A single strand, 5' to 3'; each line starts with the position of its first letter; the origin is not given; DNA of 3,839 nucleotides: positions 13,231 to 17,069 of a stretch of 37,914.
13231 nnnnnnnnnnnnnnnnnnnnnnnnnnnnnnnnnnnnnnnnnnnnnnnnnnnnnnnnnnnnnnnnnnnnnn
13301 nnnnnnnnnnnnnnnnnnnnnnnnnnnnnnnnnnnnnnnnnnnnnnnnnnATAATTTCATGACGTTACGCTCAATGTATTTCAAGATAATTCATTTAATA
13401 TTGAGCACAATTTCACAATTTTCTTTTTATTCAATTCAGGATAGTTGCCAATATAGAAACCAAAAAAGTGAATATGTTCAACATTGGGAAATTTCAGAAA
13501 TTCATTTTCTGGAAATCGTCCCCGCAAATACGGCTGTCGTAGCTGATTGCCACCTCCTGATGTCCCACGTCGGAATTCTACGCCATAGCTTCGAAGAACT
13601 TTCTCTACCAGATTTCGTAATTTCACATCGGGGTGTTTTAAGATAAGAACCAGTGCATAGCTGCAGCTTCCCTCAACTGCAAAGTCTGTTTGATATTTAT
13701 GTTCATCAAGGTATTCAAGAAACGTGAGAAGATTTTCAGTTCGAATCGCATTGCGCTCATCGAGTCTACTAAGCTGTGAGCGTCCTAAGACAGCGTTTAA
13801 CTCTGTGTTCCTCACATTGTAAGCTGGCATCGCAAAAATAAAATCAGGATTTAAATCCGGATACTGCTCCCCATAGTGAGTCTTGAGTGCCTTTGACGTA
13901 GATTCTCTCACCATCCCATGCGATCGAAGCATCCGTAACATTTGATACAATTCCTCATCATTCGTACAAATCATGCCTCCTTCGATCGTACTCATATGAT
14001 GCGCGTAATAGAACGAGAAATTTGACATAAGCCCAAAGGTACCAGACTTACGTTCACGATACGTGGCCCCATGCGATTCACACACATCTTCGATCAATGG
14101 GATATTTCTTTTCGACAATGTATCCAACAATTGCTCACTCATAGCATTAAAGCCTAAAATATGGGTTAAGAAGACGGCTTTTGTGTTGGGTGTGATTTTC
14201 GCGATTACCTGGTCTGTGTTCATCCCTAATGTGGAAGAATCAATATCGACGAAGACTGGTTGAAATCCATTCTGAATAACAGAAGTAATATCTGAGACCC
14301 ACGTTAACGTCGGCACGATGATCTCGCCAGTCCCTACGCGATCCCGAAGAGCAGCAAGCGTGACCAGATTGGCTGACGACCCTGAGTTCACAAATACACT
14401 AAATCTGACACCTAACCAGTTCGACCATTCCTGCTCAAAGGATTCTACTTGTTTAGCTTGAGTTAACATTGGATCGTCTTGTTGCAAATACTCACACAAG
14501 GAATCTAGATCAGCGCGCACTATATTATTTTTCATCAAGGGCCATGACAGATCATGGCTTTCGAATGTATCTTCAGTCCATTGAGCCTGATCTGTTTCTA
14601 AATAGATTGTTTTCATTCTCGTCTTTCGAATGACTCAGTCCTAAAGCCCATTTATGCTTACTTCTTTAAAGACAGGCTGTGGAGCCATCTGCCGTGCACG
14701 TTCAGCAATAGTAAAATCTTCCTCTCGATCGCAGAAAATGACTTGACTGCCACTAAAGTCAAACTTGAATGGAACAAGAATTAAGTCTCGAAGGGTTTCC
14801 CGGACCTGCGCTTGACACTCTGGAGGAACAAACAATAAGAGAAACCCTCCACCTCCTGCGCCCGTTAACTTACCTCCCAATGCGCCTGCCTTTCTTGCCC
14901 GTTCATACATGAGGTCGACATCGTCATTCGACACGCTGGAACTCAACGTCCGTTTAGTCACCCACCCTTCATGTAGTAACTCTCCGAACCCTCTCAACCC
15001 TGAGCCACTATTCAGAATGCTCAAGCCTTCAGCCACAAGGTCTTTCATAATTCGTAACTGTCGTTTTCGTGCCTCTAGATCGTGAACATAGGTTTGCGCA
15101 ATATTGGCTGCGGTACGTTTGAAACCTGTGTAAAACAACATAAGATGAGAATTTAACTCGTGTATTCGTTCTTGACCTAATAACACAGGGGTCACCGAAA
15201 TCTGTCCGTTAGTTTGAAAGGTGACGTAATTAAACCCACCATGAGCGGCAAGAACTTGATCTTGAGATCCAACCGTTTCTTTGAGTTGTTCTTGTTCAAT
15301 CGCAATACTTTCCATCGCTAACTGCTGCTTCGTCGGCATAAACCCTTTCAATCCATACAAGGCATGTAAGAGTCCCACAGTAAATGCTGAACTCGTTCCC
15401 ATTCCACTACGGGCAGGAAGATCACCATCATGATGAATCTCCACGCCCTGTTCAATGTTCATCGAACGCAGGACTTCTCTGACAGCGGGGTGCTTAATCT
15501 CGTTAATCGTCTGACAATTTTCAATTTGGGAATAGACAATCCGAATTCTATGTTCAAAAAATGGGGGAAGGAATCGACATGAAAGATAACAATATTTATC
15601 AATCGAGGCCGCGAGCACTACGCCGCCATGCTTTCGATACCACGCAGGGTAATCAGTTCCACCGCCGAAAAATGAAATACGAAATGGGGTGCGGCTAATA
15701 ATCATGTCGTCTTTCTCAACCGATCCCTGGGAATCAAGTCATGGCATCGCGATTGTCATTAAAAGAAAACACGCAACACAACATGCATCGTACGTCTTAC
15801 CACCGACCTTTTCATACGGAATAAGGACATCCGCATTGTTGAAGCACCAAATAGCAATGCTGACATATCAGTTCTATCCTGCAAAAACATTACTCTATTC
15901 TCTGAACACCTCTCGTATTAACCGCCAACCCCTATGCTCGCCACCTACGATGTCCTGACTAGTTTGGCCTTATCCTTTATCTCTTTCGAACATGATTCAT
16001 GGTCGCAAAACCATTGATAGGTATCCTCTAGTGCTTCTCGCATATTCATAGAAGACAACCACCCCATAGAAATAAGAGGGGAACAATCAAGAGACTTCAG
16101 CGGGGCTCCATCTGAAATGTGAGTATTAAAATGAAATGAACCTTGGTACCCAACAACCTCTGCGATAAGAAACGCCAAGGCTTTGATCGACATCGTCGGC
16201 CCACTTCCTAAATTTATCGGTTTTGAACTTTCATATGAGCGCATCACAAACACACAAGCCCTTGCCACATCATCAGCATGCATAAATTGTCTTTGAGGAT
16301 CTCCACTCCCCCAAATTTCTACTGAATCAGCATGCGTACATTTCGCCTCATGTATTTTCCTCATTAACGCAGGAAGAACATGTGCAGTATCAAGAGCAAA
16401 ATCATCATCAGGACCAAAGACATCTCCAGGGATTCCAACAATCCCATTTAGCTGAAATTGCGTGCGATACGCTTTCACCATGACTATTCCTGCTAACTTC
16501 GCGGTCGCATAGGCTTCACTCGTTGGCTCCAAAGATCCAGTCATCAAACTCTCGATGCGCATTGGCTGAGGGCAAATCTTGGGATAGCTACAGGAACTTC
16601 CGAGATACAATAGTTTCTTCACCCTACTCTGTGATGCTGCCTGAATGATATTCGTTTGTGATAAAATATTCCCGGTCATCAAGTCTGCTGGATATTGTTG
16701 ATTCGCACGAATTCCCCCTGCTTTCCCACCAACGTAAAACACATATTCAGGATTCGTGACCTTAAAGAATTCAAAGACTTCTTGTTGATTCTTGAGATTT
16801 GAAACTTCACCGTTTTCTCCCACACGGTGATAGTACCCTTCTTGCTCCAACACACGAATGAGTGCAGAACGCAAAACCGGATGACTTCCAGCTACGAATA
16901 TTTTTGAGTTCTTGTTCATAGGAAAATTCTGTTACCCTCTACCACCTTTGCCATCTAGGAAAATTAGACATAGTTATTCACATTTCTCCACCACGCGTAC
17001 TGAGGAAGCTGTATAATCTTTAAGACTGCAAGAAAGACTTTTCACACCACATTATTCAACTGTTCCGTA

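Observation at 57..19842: A 19-gene, about 19.8-kb sugar-nucleotide tailoring block next to the late flagellar genes: a candidate undescribed heptose-derived glycan pathway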

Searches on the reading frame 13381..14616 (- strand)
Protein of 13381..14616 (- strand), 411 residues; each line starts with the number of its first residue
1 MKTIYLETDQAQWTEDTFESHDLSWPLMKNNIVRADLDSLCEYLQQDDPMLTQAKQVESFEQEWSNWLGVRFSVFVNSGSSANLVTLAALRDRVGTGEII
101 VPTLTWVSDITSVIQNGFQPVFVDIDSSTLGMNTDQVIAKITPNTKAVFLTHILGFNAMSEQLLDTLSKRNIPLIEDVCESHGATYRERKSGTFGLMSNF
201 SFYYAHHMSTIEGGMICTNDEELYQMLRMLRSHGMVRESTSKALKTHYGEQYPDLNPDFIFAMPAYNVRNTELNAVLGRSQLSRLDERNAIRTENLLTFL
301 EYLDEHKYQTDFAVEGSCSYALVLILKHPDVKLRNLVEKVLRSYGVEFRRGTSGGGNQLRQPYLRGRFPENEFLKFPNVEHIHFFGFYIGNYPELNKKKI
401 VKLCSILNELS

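Call 5: search_protein_families(library=pfam, proteins=[window:13381-14616:-])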
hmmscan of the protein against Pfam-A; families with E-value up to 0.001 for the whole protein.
window:13381-14616:- (411 aa): 2 families
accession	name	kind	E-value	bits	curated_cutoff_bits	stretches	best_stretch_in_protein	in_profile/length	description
PF01041.23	DegT_DnrJ_EryC1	-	1.2e-65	222.6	19.8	1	50-406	19-358/360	DegT/DnrJ/EryC1/StrS aminotransferase family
PF00155.27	Aminotran_1_2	-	0.00021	21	19.7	1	58-151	45-153/361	Aminotransferase class I and II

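Call 7: search_protein_families(library=ncbifam, proteins=[window:13381-14616:-], max_evalue=0.00001)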
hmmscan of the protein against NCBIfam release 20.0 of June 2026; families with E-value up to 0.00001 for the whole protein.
window:13381-14616:- (411 aa): 7 families
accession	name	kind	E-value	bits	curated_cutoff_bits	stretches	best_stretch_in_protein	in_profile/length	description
NF011936.0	PRK15407.1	equivalog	3.9e-56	190.6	423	1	48-408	58-433/440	lipopolysaccharide biosynthesis protein RfbH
TIGR03588.1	PseC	equivalog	2.7e-47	161.5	423.5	1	28-331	5-305/380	UDP-4-amino-4,6-dideoxy-N-acetyl-beta-L-altrosamine transaminase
NF008658.2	PRK11658.1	equivalog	2.8e-40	138.1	631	1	26-309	6-277/379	UDP-4-amino-4-deoxy-L-arabinose aminotransferase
TIGR04181.1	NHT_00031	hypoth_equivalog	1.8e-34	119.2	420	1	55-349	30-323/359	LegC family aminotransferase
NF008687.0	PRK11706.1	equivalog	4.2e-30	104.7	375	1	67-307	39-271/375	dTDP-4-amino-4,6-dideoxygalactose transaminase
TIGR04427.1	PLP_DesI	equivalog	2.4e-27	96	650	1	53-241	50-235/390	dTDP-4-dehydro-6-deoxyglucose aminotransferase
TIGR02379.1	ECA_wecE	subfamily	5.8e-21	74.7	434.85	1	65-241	37-217/376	dTDP-4-amino-4,6-dideoxy-D-glucose transaminase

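Call 33: search_solved_structures(query=window:13381-14616:-, max_evalue=1e-20, show_alignments=3)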
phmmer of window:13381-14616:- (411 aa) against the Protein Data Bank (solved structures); distinct sequences matched with E-value up to 1e-20: 38.
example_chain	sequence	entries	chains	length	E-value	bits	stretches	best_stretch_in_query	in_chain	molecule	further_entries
2gms_A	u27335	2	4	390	2.1e-55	191.5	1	36-393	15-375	Putative pyridoxamine 5-phosphate-dependent dehydrase, Wbdk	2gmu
3b8x_A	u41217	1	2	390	2e-54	188.3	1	36-393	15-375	Pyridoxamine 5-phosphate-dependent dehydrase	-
2r0t_A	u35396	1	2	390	3.6e-54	187.4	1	36-393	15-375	Pyridoxamine 5-phosphate-dependent dehydrase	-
3gr9_A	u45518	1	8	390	9.6e-54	186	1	36-393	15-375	ColD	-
7b0d_A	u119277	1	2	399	7.9e-36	127.1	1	54-237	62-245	Glutamine--scyllo-inositol transaminase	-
3bn1_A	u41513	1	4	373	1.2e-35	126.5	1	56-293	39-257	Perosamine synthetase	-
3dr7_A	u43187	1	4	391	1.2e-35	126.4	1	55-293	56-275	Putative perosamine synthetase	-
3dr4_A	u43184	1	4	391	1.7e-35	126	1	55-293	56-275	Putative perosamine synthetase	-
7l7x_AAA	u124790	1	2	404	4.8e-35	124.5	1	36-302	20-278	DegT/DnrJ/EryC1/StrS aminotransferase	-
3bcx_A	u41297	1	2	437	1.4e-34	122.9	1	48-397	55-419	CDP-6-deoxy-L-threo-D-glycero-4-hexulose-3-dehydrase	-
3bb8_A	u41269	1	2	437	2.5e-33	118.8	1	48-397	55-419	CDP-4-keto-6-deoxy-D-glucose-3-dehydrase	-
2c7t_A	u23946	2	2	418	1.4e-29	106.5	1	58-299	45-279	GLUTAMINE-2-DEOXY-SCYLLO-INOSOSE AMINOTRANSFERASE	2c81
5w71_A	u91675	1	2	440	1.5e-29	106.3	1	58-299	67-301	L-glutamine:2-deoxy-scyllo-inosose aminotransferase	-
8sng_A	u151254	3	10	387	2.3e-29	105.8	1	26-410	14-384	UDP-4-amino-4-deoxy-L-arabinose--oxoglutarate aminotransferase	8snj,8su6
5u1z_A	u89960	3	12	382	3.2e-28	102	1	54-238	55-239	Putative aminotransferase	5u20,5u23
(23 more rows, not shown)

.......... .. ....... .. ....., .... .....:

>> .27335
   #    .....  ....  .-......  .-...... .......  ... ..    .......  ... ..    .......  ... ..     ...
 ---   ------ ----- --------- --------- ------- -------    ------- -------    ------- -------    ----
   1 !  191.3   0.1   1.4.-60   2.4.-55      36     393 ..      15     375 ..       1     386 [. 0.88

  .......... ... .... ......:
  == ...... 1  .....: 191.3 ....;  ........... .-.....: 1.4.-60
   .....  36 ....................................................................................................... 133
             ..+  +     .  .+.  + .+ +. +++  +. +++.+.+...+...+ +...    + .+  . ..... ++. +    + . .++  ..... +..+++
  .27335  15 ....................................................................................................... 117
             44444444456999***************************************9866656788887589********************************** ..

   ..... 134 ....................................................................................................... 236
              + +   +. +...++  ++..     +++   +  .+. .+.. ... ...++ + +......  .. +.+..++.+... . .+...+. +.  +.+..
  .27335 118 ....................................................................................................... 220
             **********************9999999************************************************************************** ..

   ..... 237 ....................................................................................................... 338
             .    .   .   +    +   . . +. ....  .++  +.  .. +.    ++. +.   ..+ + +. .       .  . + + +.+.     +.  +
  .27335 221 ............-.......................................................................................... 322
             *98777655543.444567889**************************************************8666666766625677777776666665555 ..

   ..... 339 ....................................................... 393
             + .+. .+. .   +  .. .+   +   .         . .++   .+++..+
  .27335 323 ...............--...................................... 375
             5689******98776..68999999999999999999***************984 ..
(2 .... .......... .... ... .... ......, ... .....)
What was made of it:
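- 13381..14616 (-): ColD-type PLP/PMP-dependent sugar 3-dehydratase. The first His of AHHMST aligns with ColD His188 (call 33).
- On ColD-type sugar 3-dehydratase: The His aligns with His188, the position mutated in entries 3B8X and 2R0T (call 33).
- Closest known: GDP-L-colitose pathway. Same: A ColD-type 3-dehydratase with the catalytic His (call 33), followed by an Fcl-like bifunctional epimerase/reductase.
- ColD catalytic His is conserved (call 33).
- Tried and rejected: Considered an E1/E3-type (RfbH) deoxygenation and rejected it, because the protein is closer to ColD (call 33).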

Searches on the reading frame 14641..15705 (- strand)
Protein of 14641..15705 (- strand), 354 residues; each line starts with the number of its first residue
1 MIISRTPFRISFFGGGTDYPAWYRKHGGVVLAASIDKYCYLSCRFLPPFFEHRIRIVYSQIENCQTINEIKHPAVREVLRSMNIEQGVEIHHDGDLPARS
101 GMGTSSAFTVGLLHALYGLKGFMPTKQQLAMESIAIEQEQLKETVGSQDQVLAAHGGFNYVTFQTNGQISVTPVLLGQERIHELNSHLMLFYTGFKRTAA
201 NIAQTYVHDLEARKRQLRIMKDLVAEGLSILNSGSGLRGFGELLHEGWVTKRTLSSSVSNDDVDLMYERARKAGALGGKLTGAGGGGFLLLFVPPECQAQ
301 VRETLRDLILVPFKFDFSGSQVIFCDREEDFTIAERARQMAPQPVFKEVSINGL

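Call 5: search_protein_families(library=pfam, proteins=[window:14641-15705:-])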
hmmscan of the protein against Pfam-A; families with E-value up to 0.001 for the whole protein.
window:14641-15705:- (354 aa): 2 families
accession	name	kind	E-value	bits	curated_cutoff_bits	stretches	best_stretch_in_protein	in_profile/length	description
PF00288.32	GHMP_kinases_N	-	1.9e-11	44.5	22.3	1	74-157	6-87/87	GHMP kinases N terminal domain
PF08544.19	GHMP_kinases_C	-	1.8e-09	38.3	21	1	237-305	10-79/85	GHMP kinases C terminal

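Call 7: search_protein_families(library=ncbifam, proteins=[window:14641-15705:-], max_evalue=0.00001)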
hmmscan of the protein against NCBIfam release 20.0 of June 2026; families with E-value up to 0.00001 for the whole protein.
window:14641-15705:- (354 aa): 9 families
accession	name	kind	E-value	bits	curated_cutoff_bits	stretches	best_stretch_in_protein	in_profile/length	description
NF049969.1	GlMnHpPKinHddA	equivalog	1.2e-38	133.4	600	1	2-306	3-317/338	D-glycero-D-manno-heptose 7-phosphate kinase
NF009948.0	PRK13412.1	equivalog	1.3e-26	92.6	721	1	84-306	723-949/974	bifunctional fucokinase/fucose-1-phosphate guanylyltransferase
TIGR00549.1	mevalon_kin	equivalog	1e-21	77.7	163.05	1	27-290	16-274/276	mevalonate kinase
NF003036.0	PRK03926.1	equivalog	7.5e-16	58.1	403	1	58-305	47-279/302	mevalonate kinase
NF003006.0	PRK03817.1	equivalog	8.4e-14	51.3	443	1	237-313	258-333/352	galactokinase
TIGR00131.1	gal_kin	equivalog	3.4e-10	39.4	226.65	0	79-178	102-201/388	galactokinase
NF001816.0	PRK00555.1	equivalog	8.3e-07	28.3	509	0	236-307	268-338/363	galactokinase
NF002288.1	PRK01212.1-4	equivalog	4.3e-06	26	194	0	74-171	63-159/303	homoserine kinase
NF003472.0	PRK05101.1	equivalog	9.8e-06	24.7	499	0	74-159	99-184/382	galactokinase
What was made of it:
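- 14641..15705 (-): HddA-family GHMP heptose-phosphate kinase. NCBIfam HddA is the top hit at 133 bits, below the 600 cutoff (call 7).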

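Call 77: search_solved_structures(query=window:14641-15705:-, max_evalue=0.00001)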
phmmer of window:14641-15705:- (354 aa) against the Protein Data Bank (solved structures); distinct sequences matched with E-value up to 0.00001: 17.
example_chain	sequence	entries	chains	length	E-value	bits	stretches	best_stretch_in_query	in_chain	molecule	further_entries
4usk_A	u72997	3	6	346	8.9e-37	130.1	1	2-305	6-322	PUTATIVE SUGAR KINASE | SUGAR KINASE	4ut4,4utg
4usm_A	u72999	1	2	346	1.2e-36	129.6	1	2-305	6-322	PUTATIVE SUGAR KINASE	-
3k85_A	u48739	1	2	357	2e-35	125.6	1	2-319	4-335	D-glycero-D-manno-heptose 1-phosphate kinase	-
4n3o_A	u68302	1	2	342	3.1e-31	111.8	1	3-306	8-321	Putative D-glycero-D-manno-heptose 7-phosphate kinase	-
9iip_A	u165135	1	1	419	1.1e-15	60.7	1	71-305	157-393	L-fucokinase/L-fucose-1-P guanylyltransferase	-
5yys_A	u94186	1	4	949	1.5e-14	57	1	71-305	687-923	L-fucokinase, L-fucose-1-P guanylyltransferase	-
9iit_A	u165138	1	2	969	1.6e-14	56.9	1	71-305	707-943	L-fucokinase/L-fucose-1-P guanylyltransferase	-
6mde_A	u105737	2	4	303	3.4e-11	45.9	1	68-304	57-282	Mevalonate kinase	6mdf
4hac_A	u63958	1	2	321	4e-11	45.7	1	68-304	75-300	Mevalonate kinase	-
2cz9_A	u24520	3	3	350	4.1e-09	39.1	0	256-308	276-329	Probable galactokinase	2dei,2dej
8teb_A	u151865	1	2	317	1.3e-08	37.5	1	72-303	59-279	Mevalonate kinase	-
1s4e_A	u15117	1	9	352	1.8e-08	37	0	4-219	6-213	Galactokinase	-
2x7i_A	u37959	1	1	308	3.3e-07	32.8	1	80-293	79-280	MEVALONATE KINASE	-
1kkh_A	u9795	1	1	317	1.5e-06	30.6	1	74-303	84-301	Mevalonate Kinase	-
1vis_A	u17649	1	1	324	1.6e-06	30.6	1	74-304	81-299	Mevalonate kinase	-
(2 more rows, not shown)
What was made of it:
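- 14641..15705 (-): The four best PDB hits (4USK, 4USM, 3K85, 4N3O; 112-130 bits) include two entries named as heptose phosphate kinases; the next hit, a fucokinase, scores 61 (call 77).
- The GHMP kinase groups with heptose-phosphate kinases (call 77).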

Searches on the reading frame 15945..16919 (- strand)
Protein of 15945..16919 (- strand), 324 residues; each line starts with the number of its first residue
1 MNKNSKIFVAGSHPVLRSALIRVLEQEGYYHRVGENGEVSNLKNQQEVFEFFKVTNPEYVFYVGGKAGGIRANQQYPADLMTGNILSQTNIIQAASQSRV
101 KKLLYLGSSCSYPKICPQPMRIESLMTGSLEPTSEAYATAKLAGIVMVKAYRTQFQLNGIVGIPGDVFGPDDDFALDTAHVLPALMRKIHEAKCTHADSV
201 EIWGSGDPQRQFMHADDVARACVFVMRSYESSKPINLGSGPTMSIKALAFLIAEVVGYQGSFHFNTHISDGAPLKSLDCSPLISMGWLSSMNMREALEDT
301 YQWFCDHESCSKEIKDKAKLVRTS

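Call 5: search_protein_families(library=pfam, proteins=[window:15945-16919:-])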
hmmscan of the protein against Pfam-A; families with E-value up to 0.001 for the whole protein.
window:15945-16919:- (324 aa): 2 families
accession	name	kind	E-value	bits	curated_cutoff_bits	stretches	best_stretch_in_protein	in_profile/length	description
PF01370.27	Epimerase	-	9e-47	159.9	20.9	1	9-238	3-240/240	NAD dependent epimerase/dehydratase family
PF16363.11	GDP_Man_Dehyd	-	9.9e-14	52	27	1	41-249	60-259/332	GDP-mannose 4,6 dehydratase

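Call 7: search_protein_families(library=ncbifam, proteins=[window:15945-16919:-], max_evalue=0.00001)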
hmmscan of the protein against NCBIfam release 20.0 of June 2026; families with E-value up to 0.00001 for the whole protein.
window:15945-16919:- (324 aa): 5 families
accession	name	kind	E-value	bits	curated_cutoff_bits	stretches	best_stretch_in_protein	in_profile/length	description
NF047922.1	GDPFucSynFcl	equivalog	6.9e-104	347.6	500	1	4-309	2-306/308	GDP-L-fucose synthase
TIGR01181.1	dTDP_gluc_dehyt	equivalog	1.3e-14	54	365.1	1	45-313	62-320/321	dTDP-glucose 4,6-dehydratase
TIGR01179.1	galE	equivalog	3e-10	39.5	262.3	1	40-307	54-328/332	UDP-glucose 4-epimerase GalE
TIGR04180.1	EDH_00030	hypoth_equivalog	5.8e-10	38.7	475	1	76-260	89-260/297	NAD-dependent 4,6-dehydratase LegB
TIGR02197.1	heptose_epim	equivalog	1.2e-08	34.5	274.6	1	44-260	51-264/316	ADP-glyceromanno-heptose 6-epimerase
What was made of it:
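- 15945..16919 (-): Fcl/ColC-like epimerase/4-reductase. NCBIfam GDP-L-fucose synthase 347.6 bits, below the 500 cutoff (call 7).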
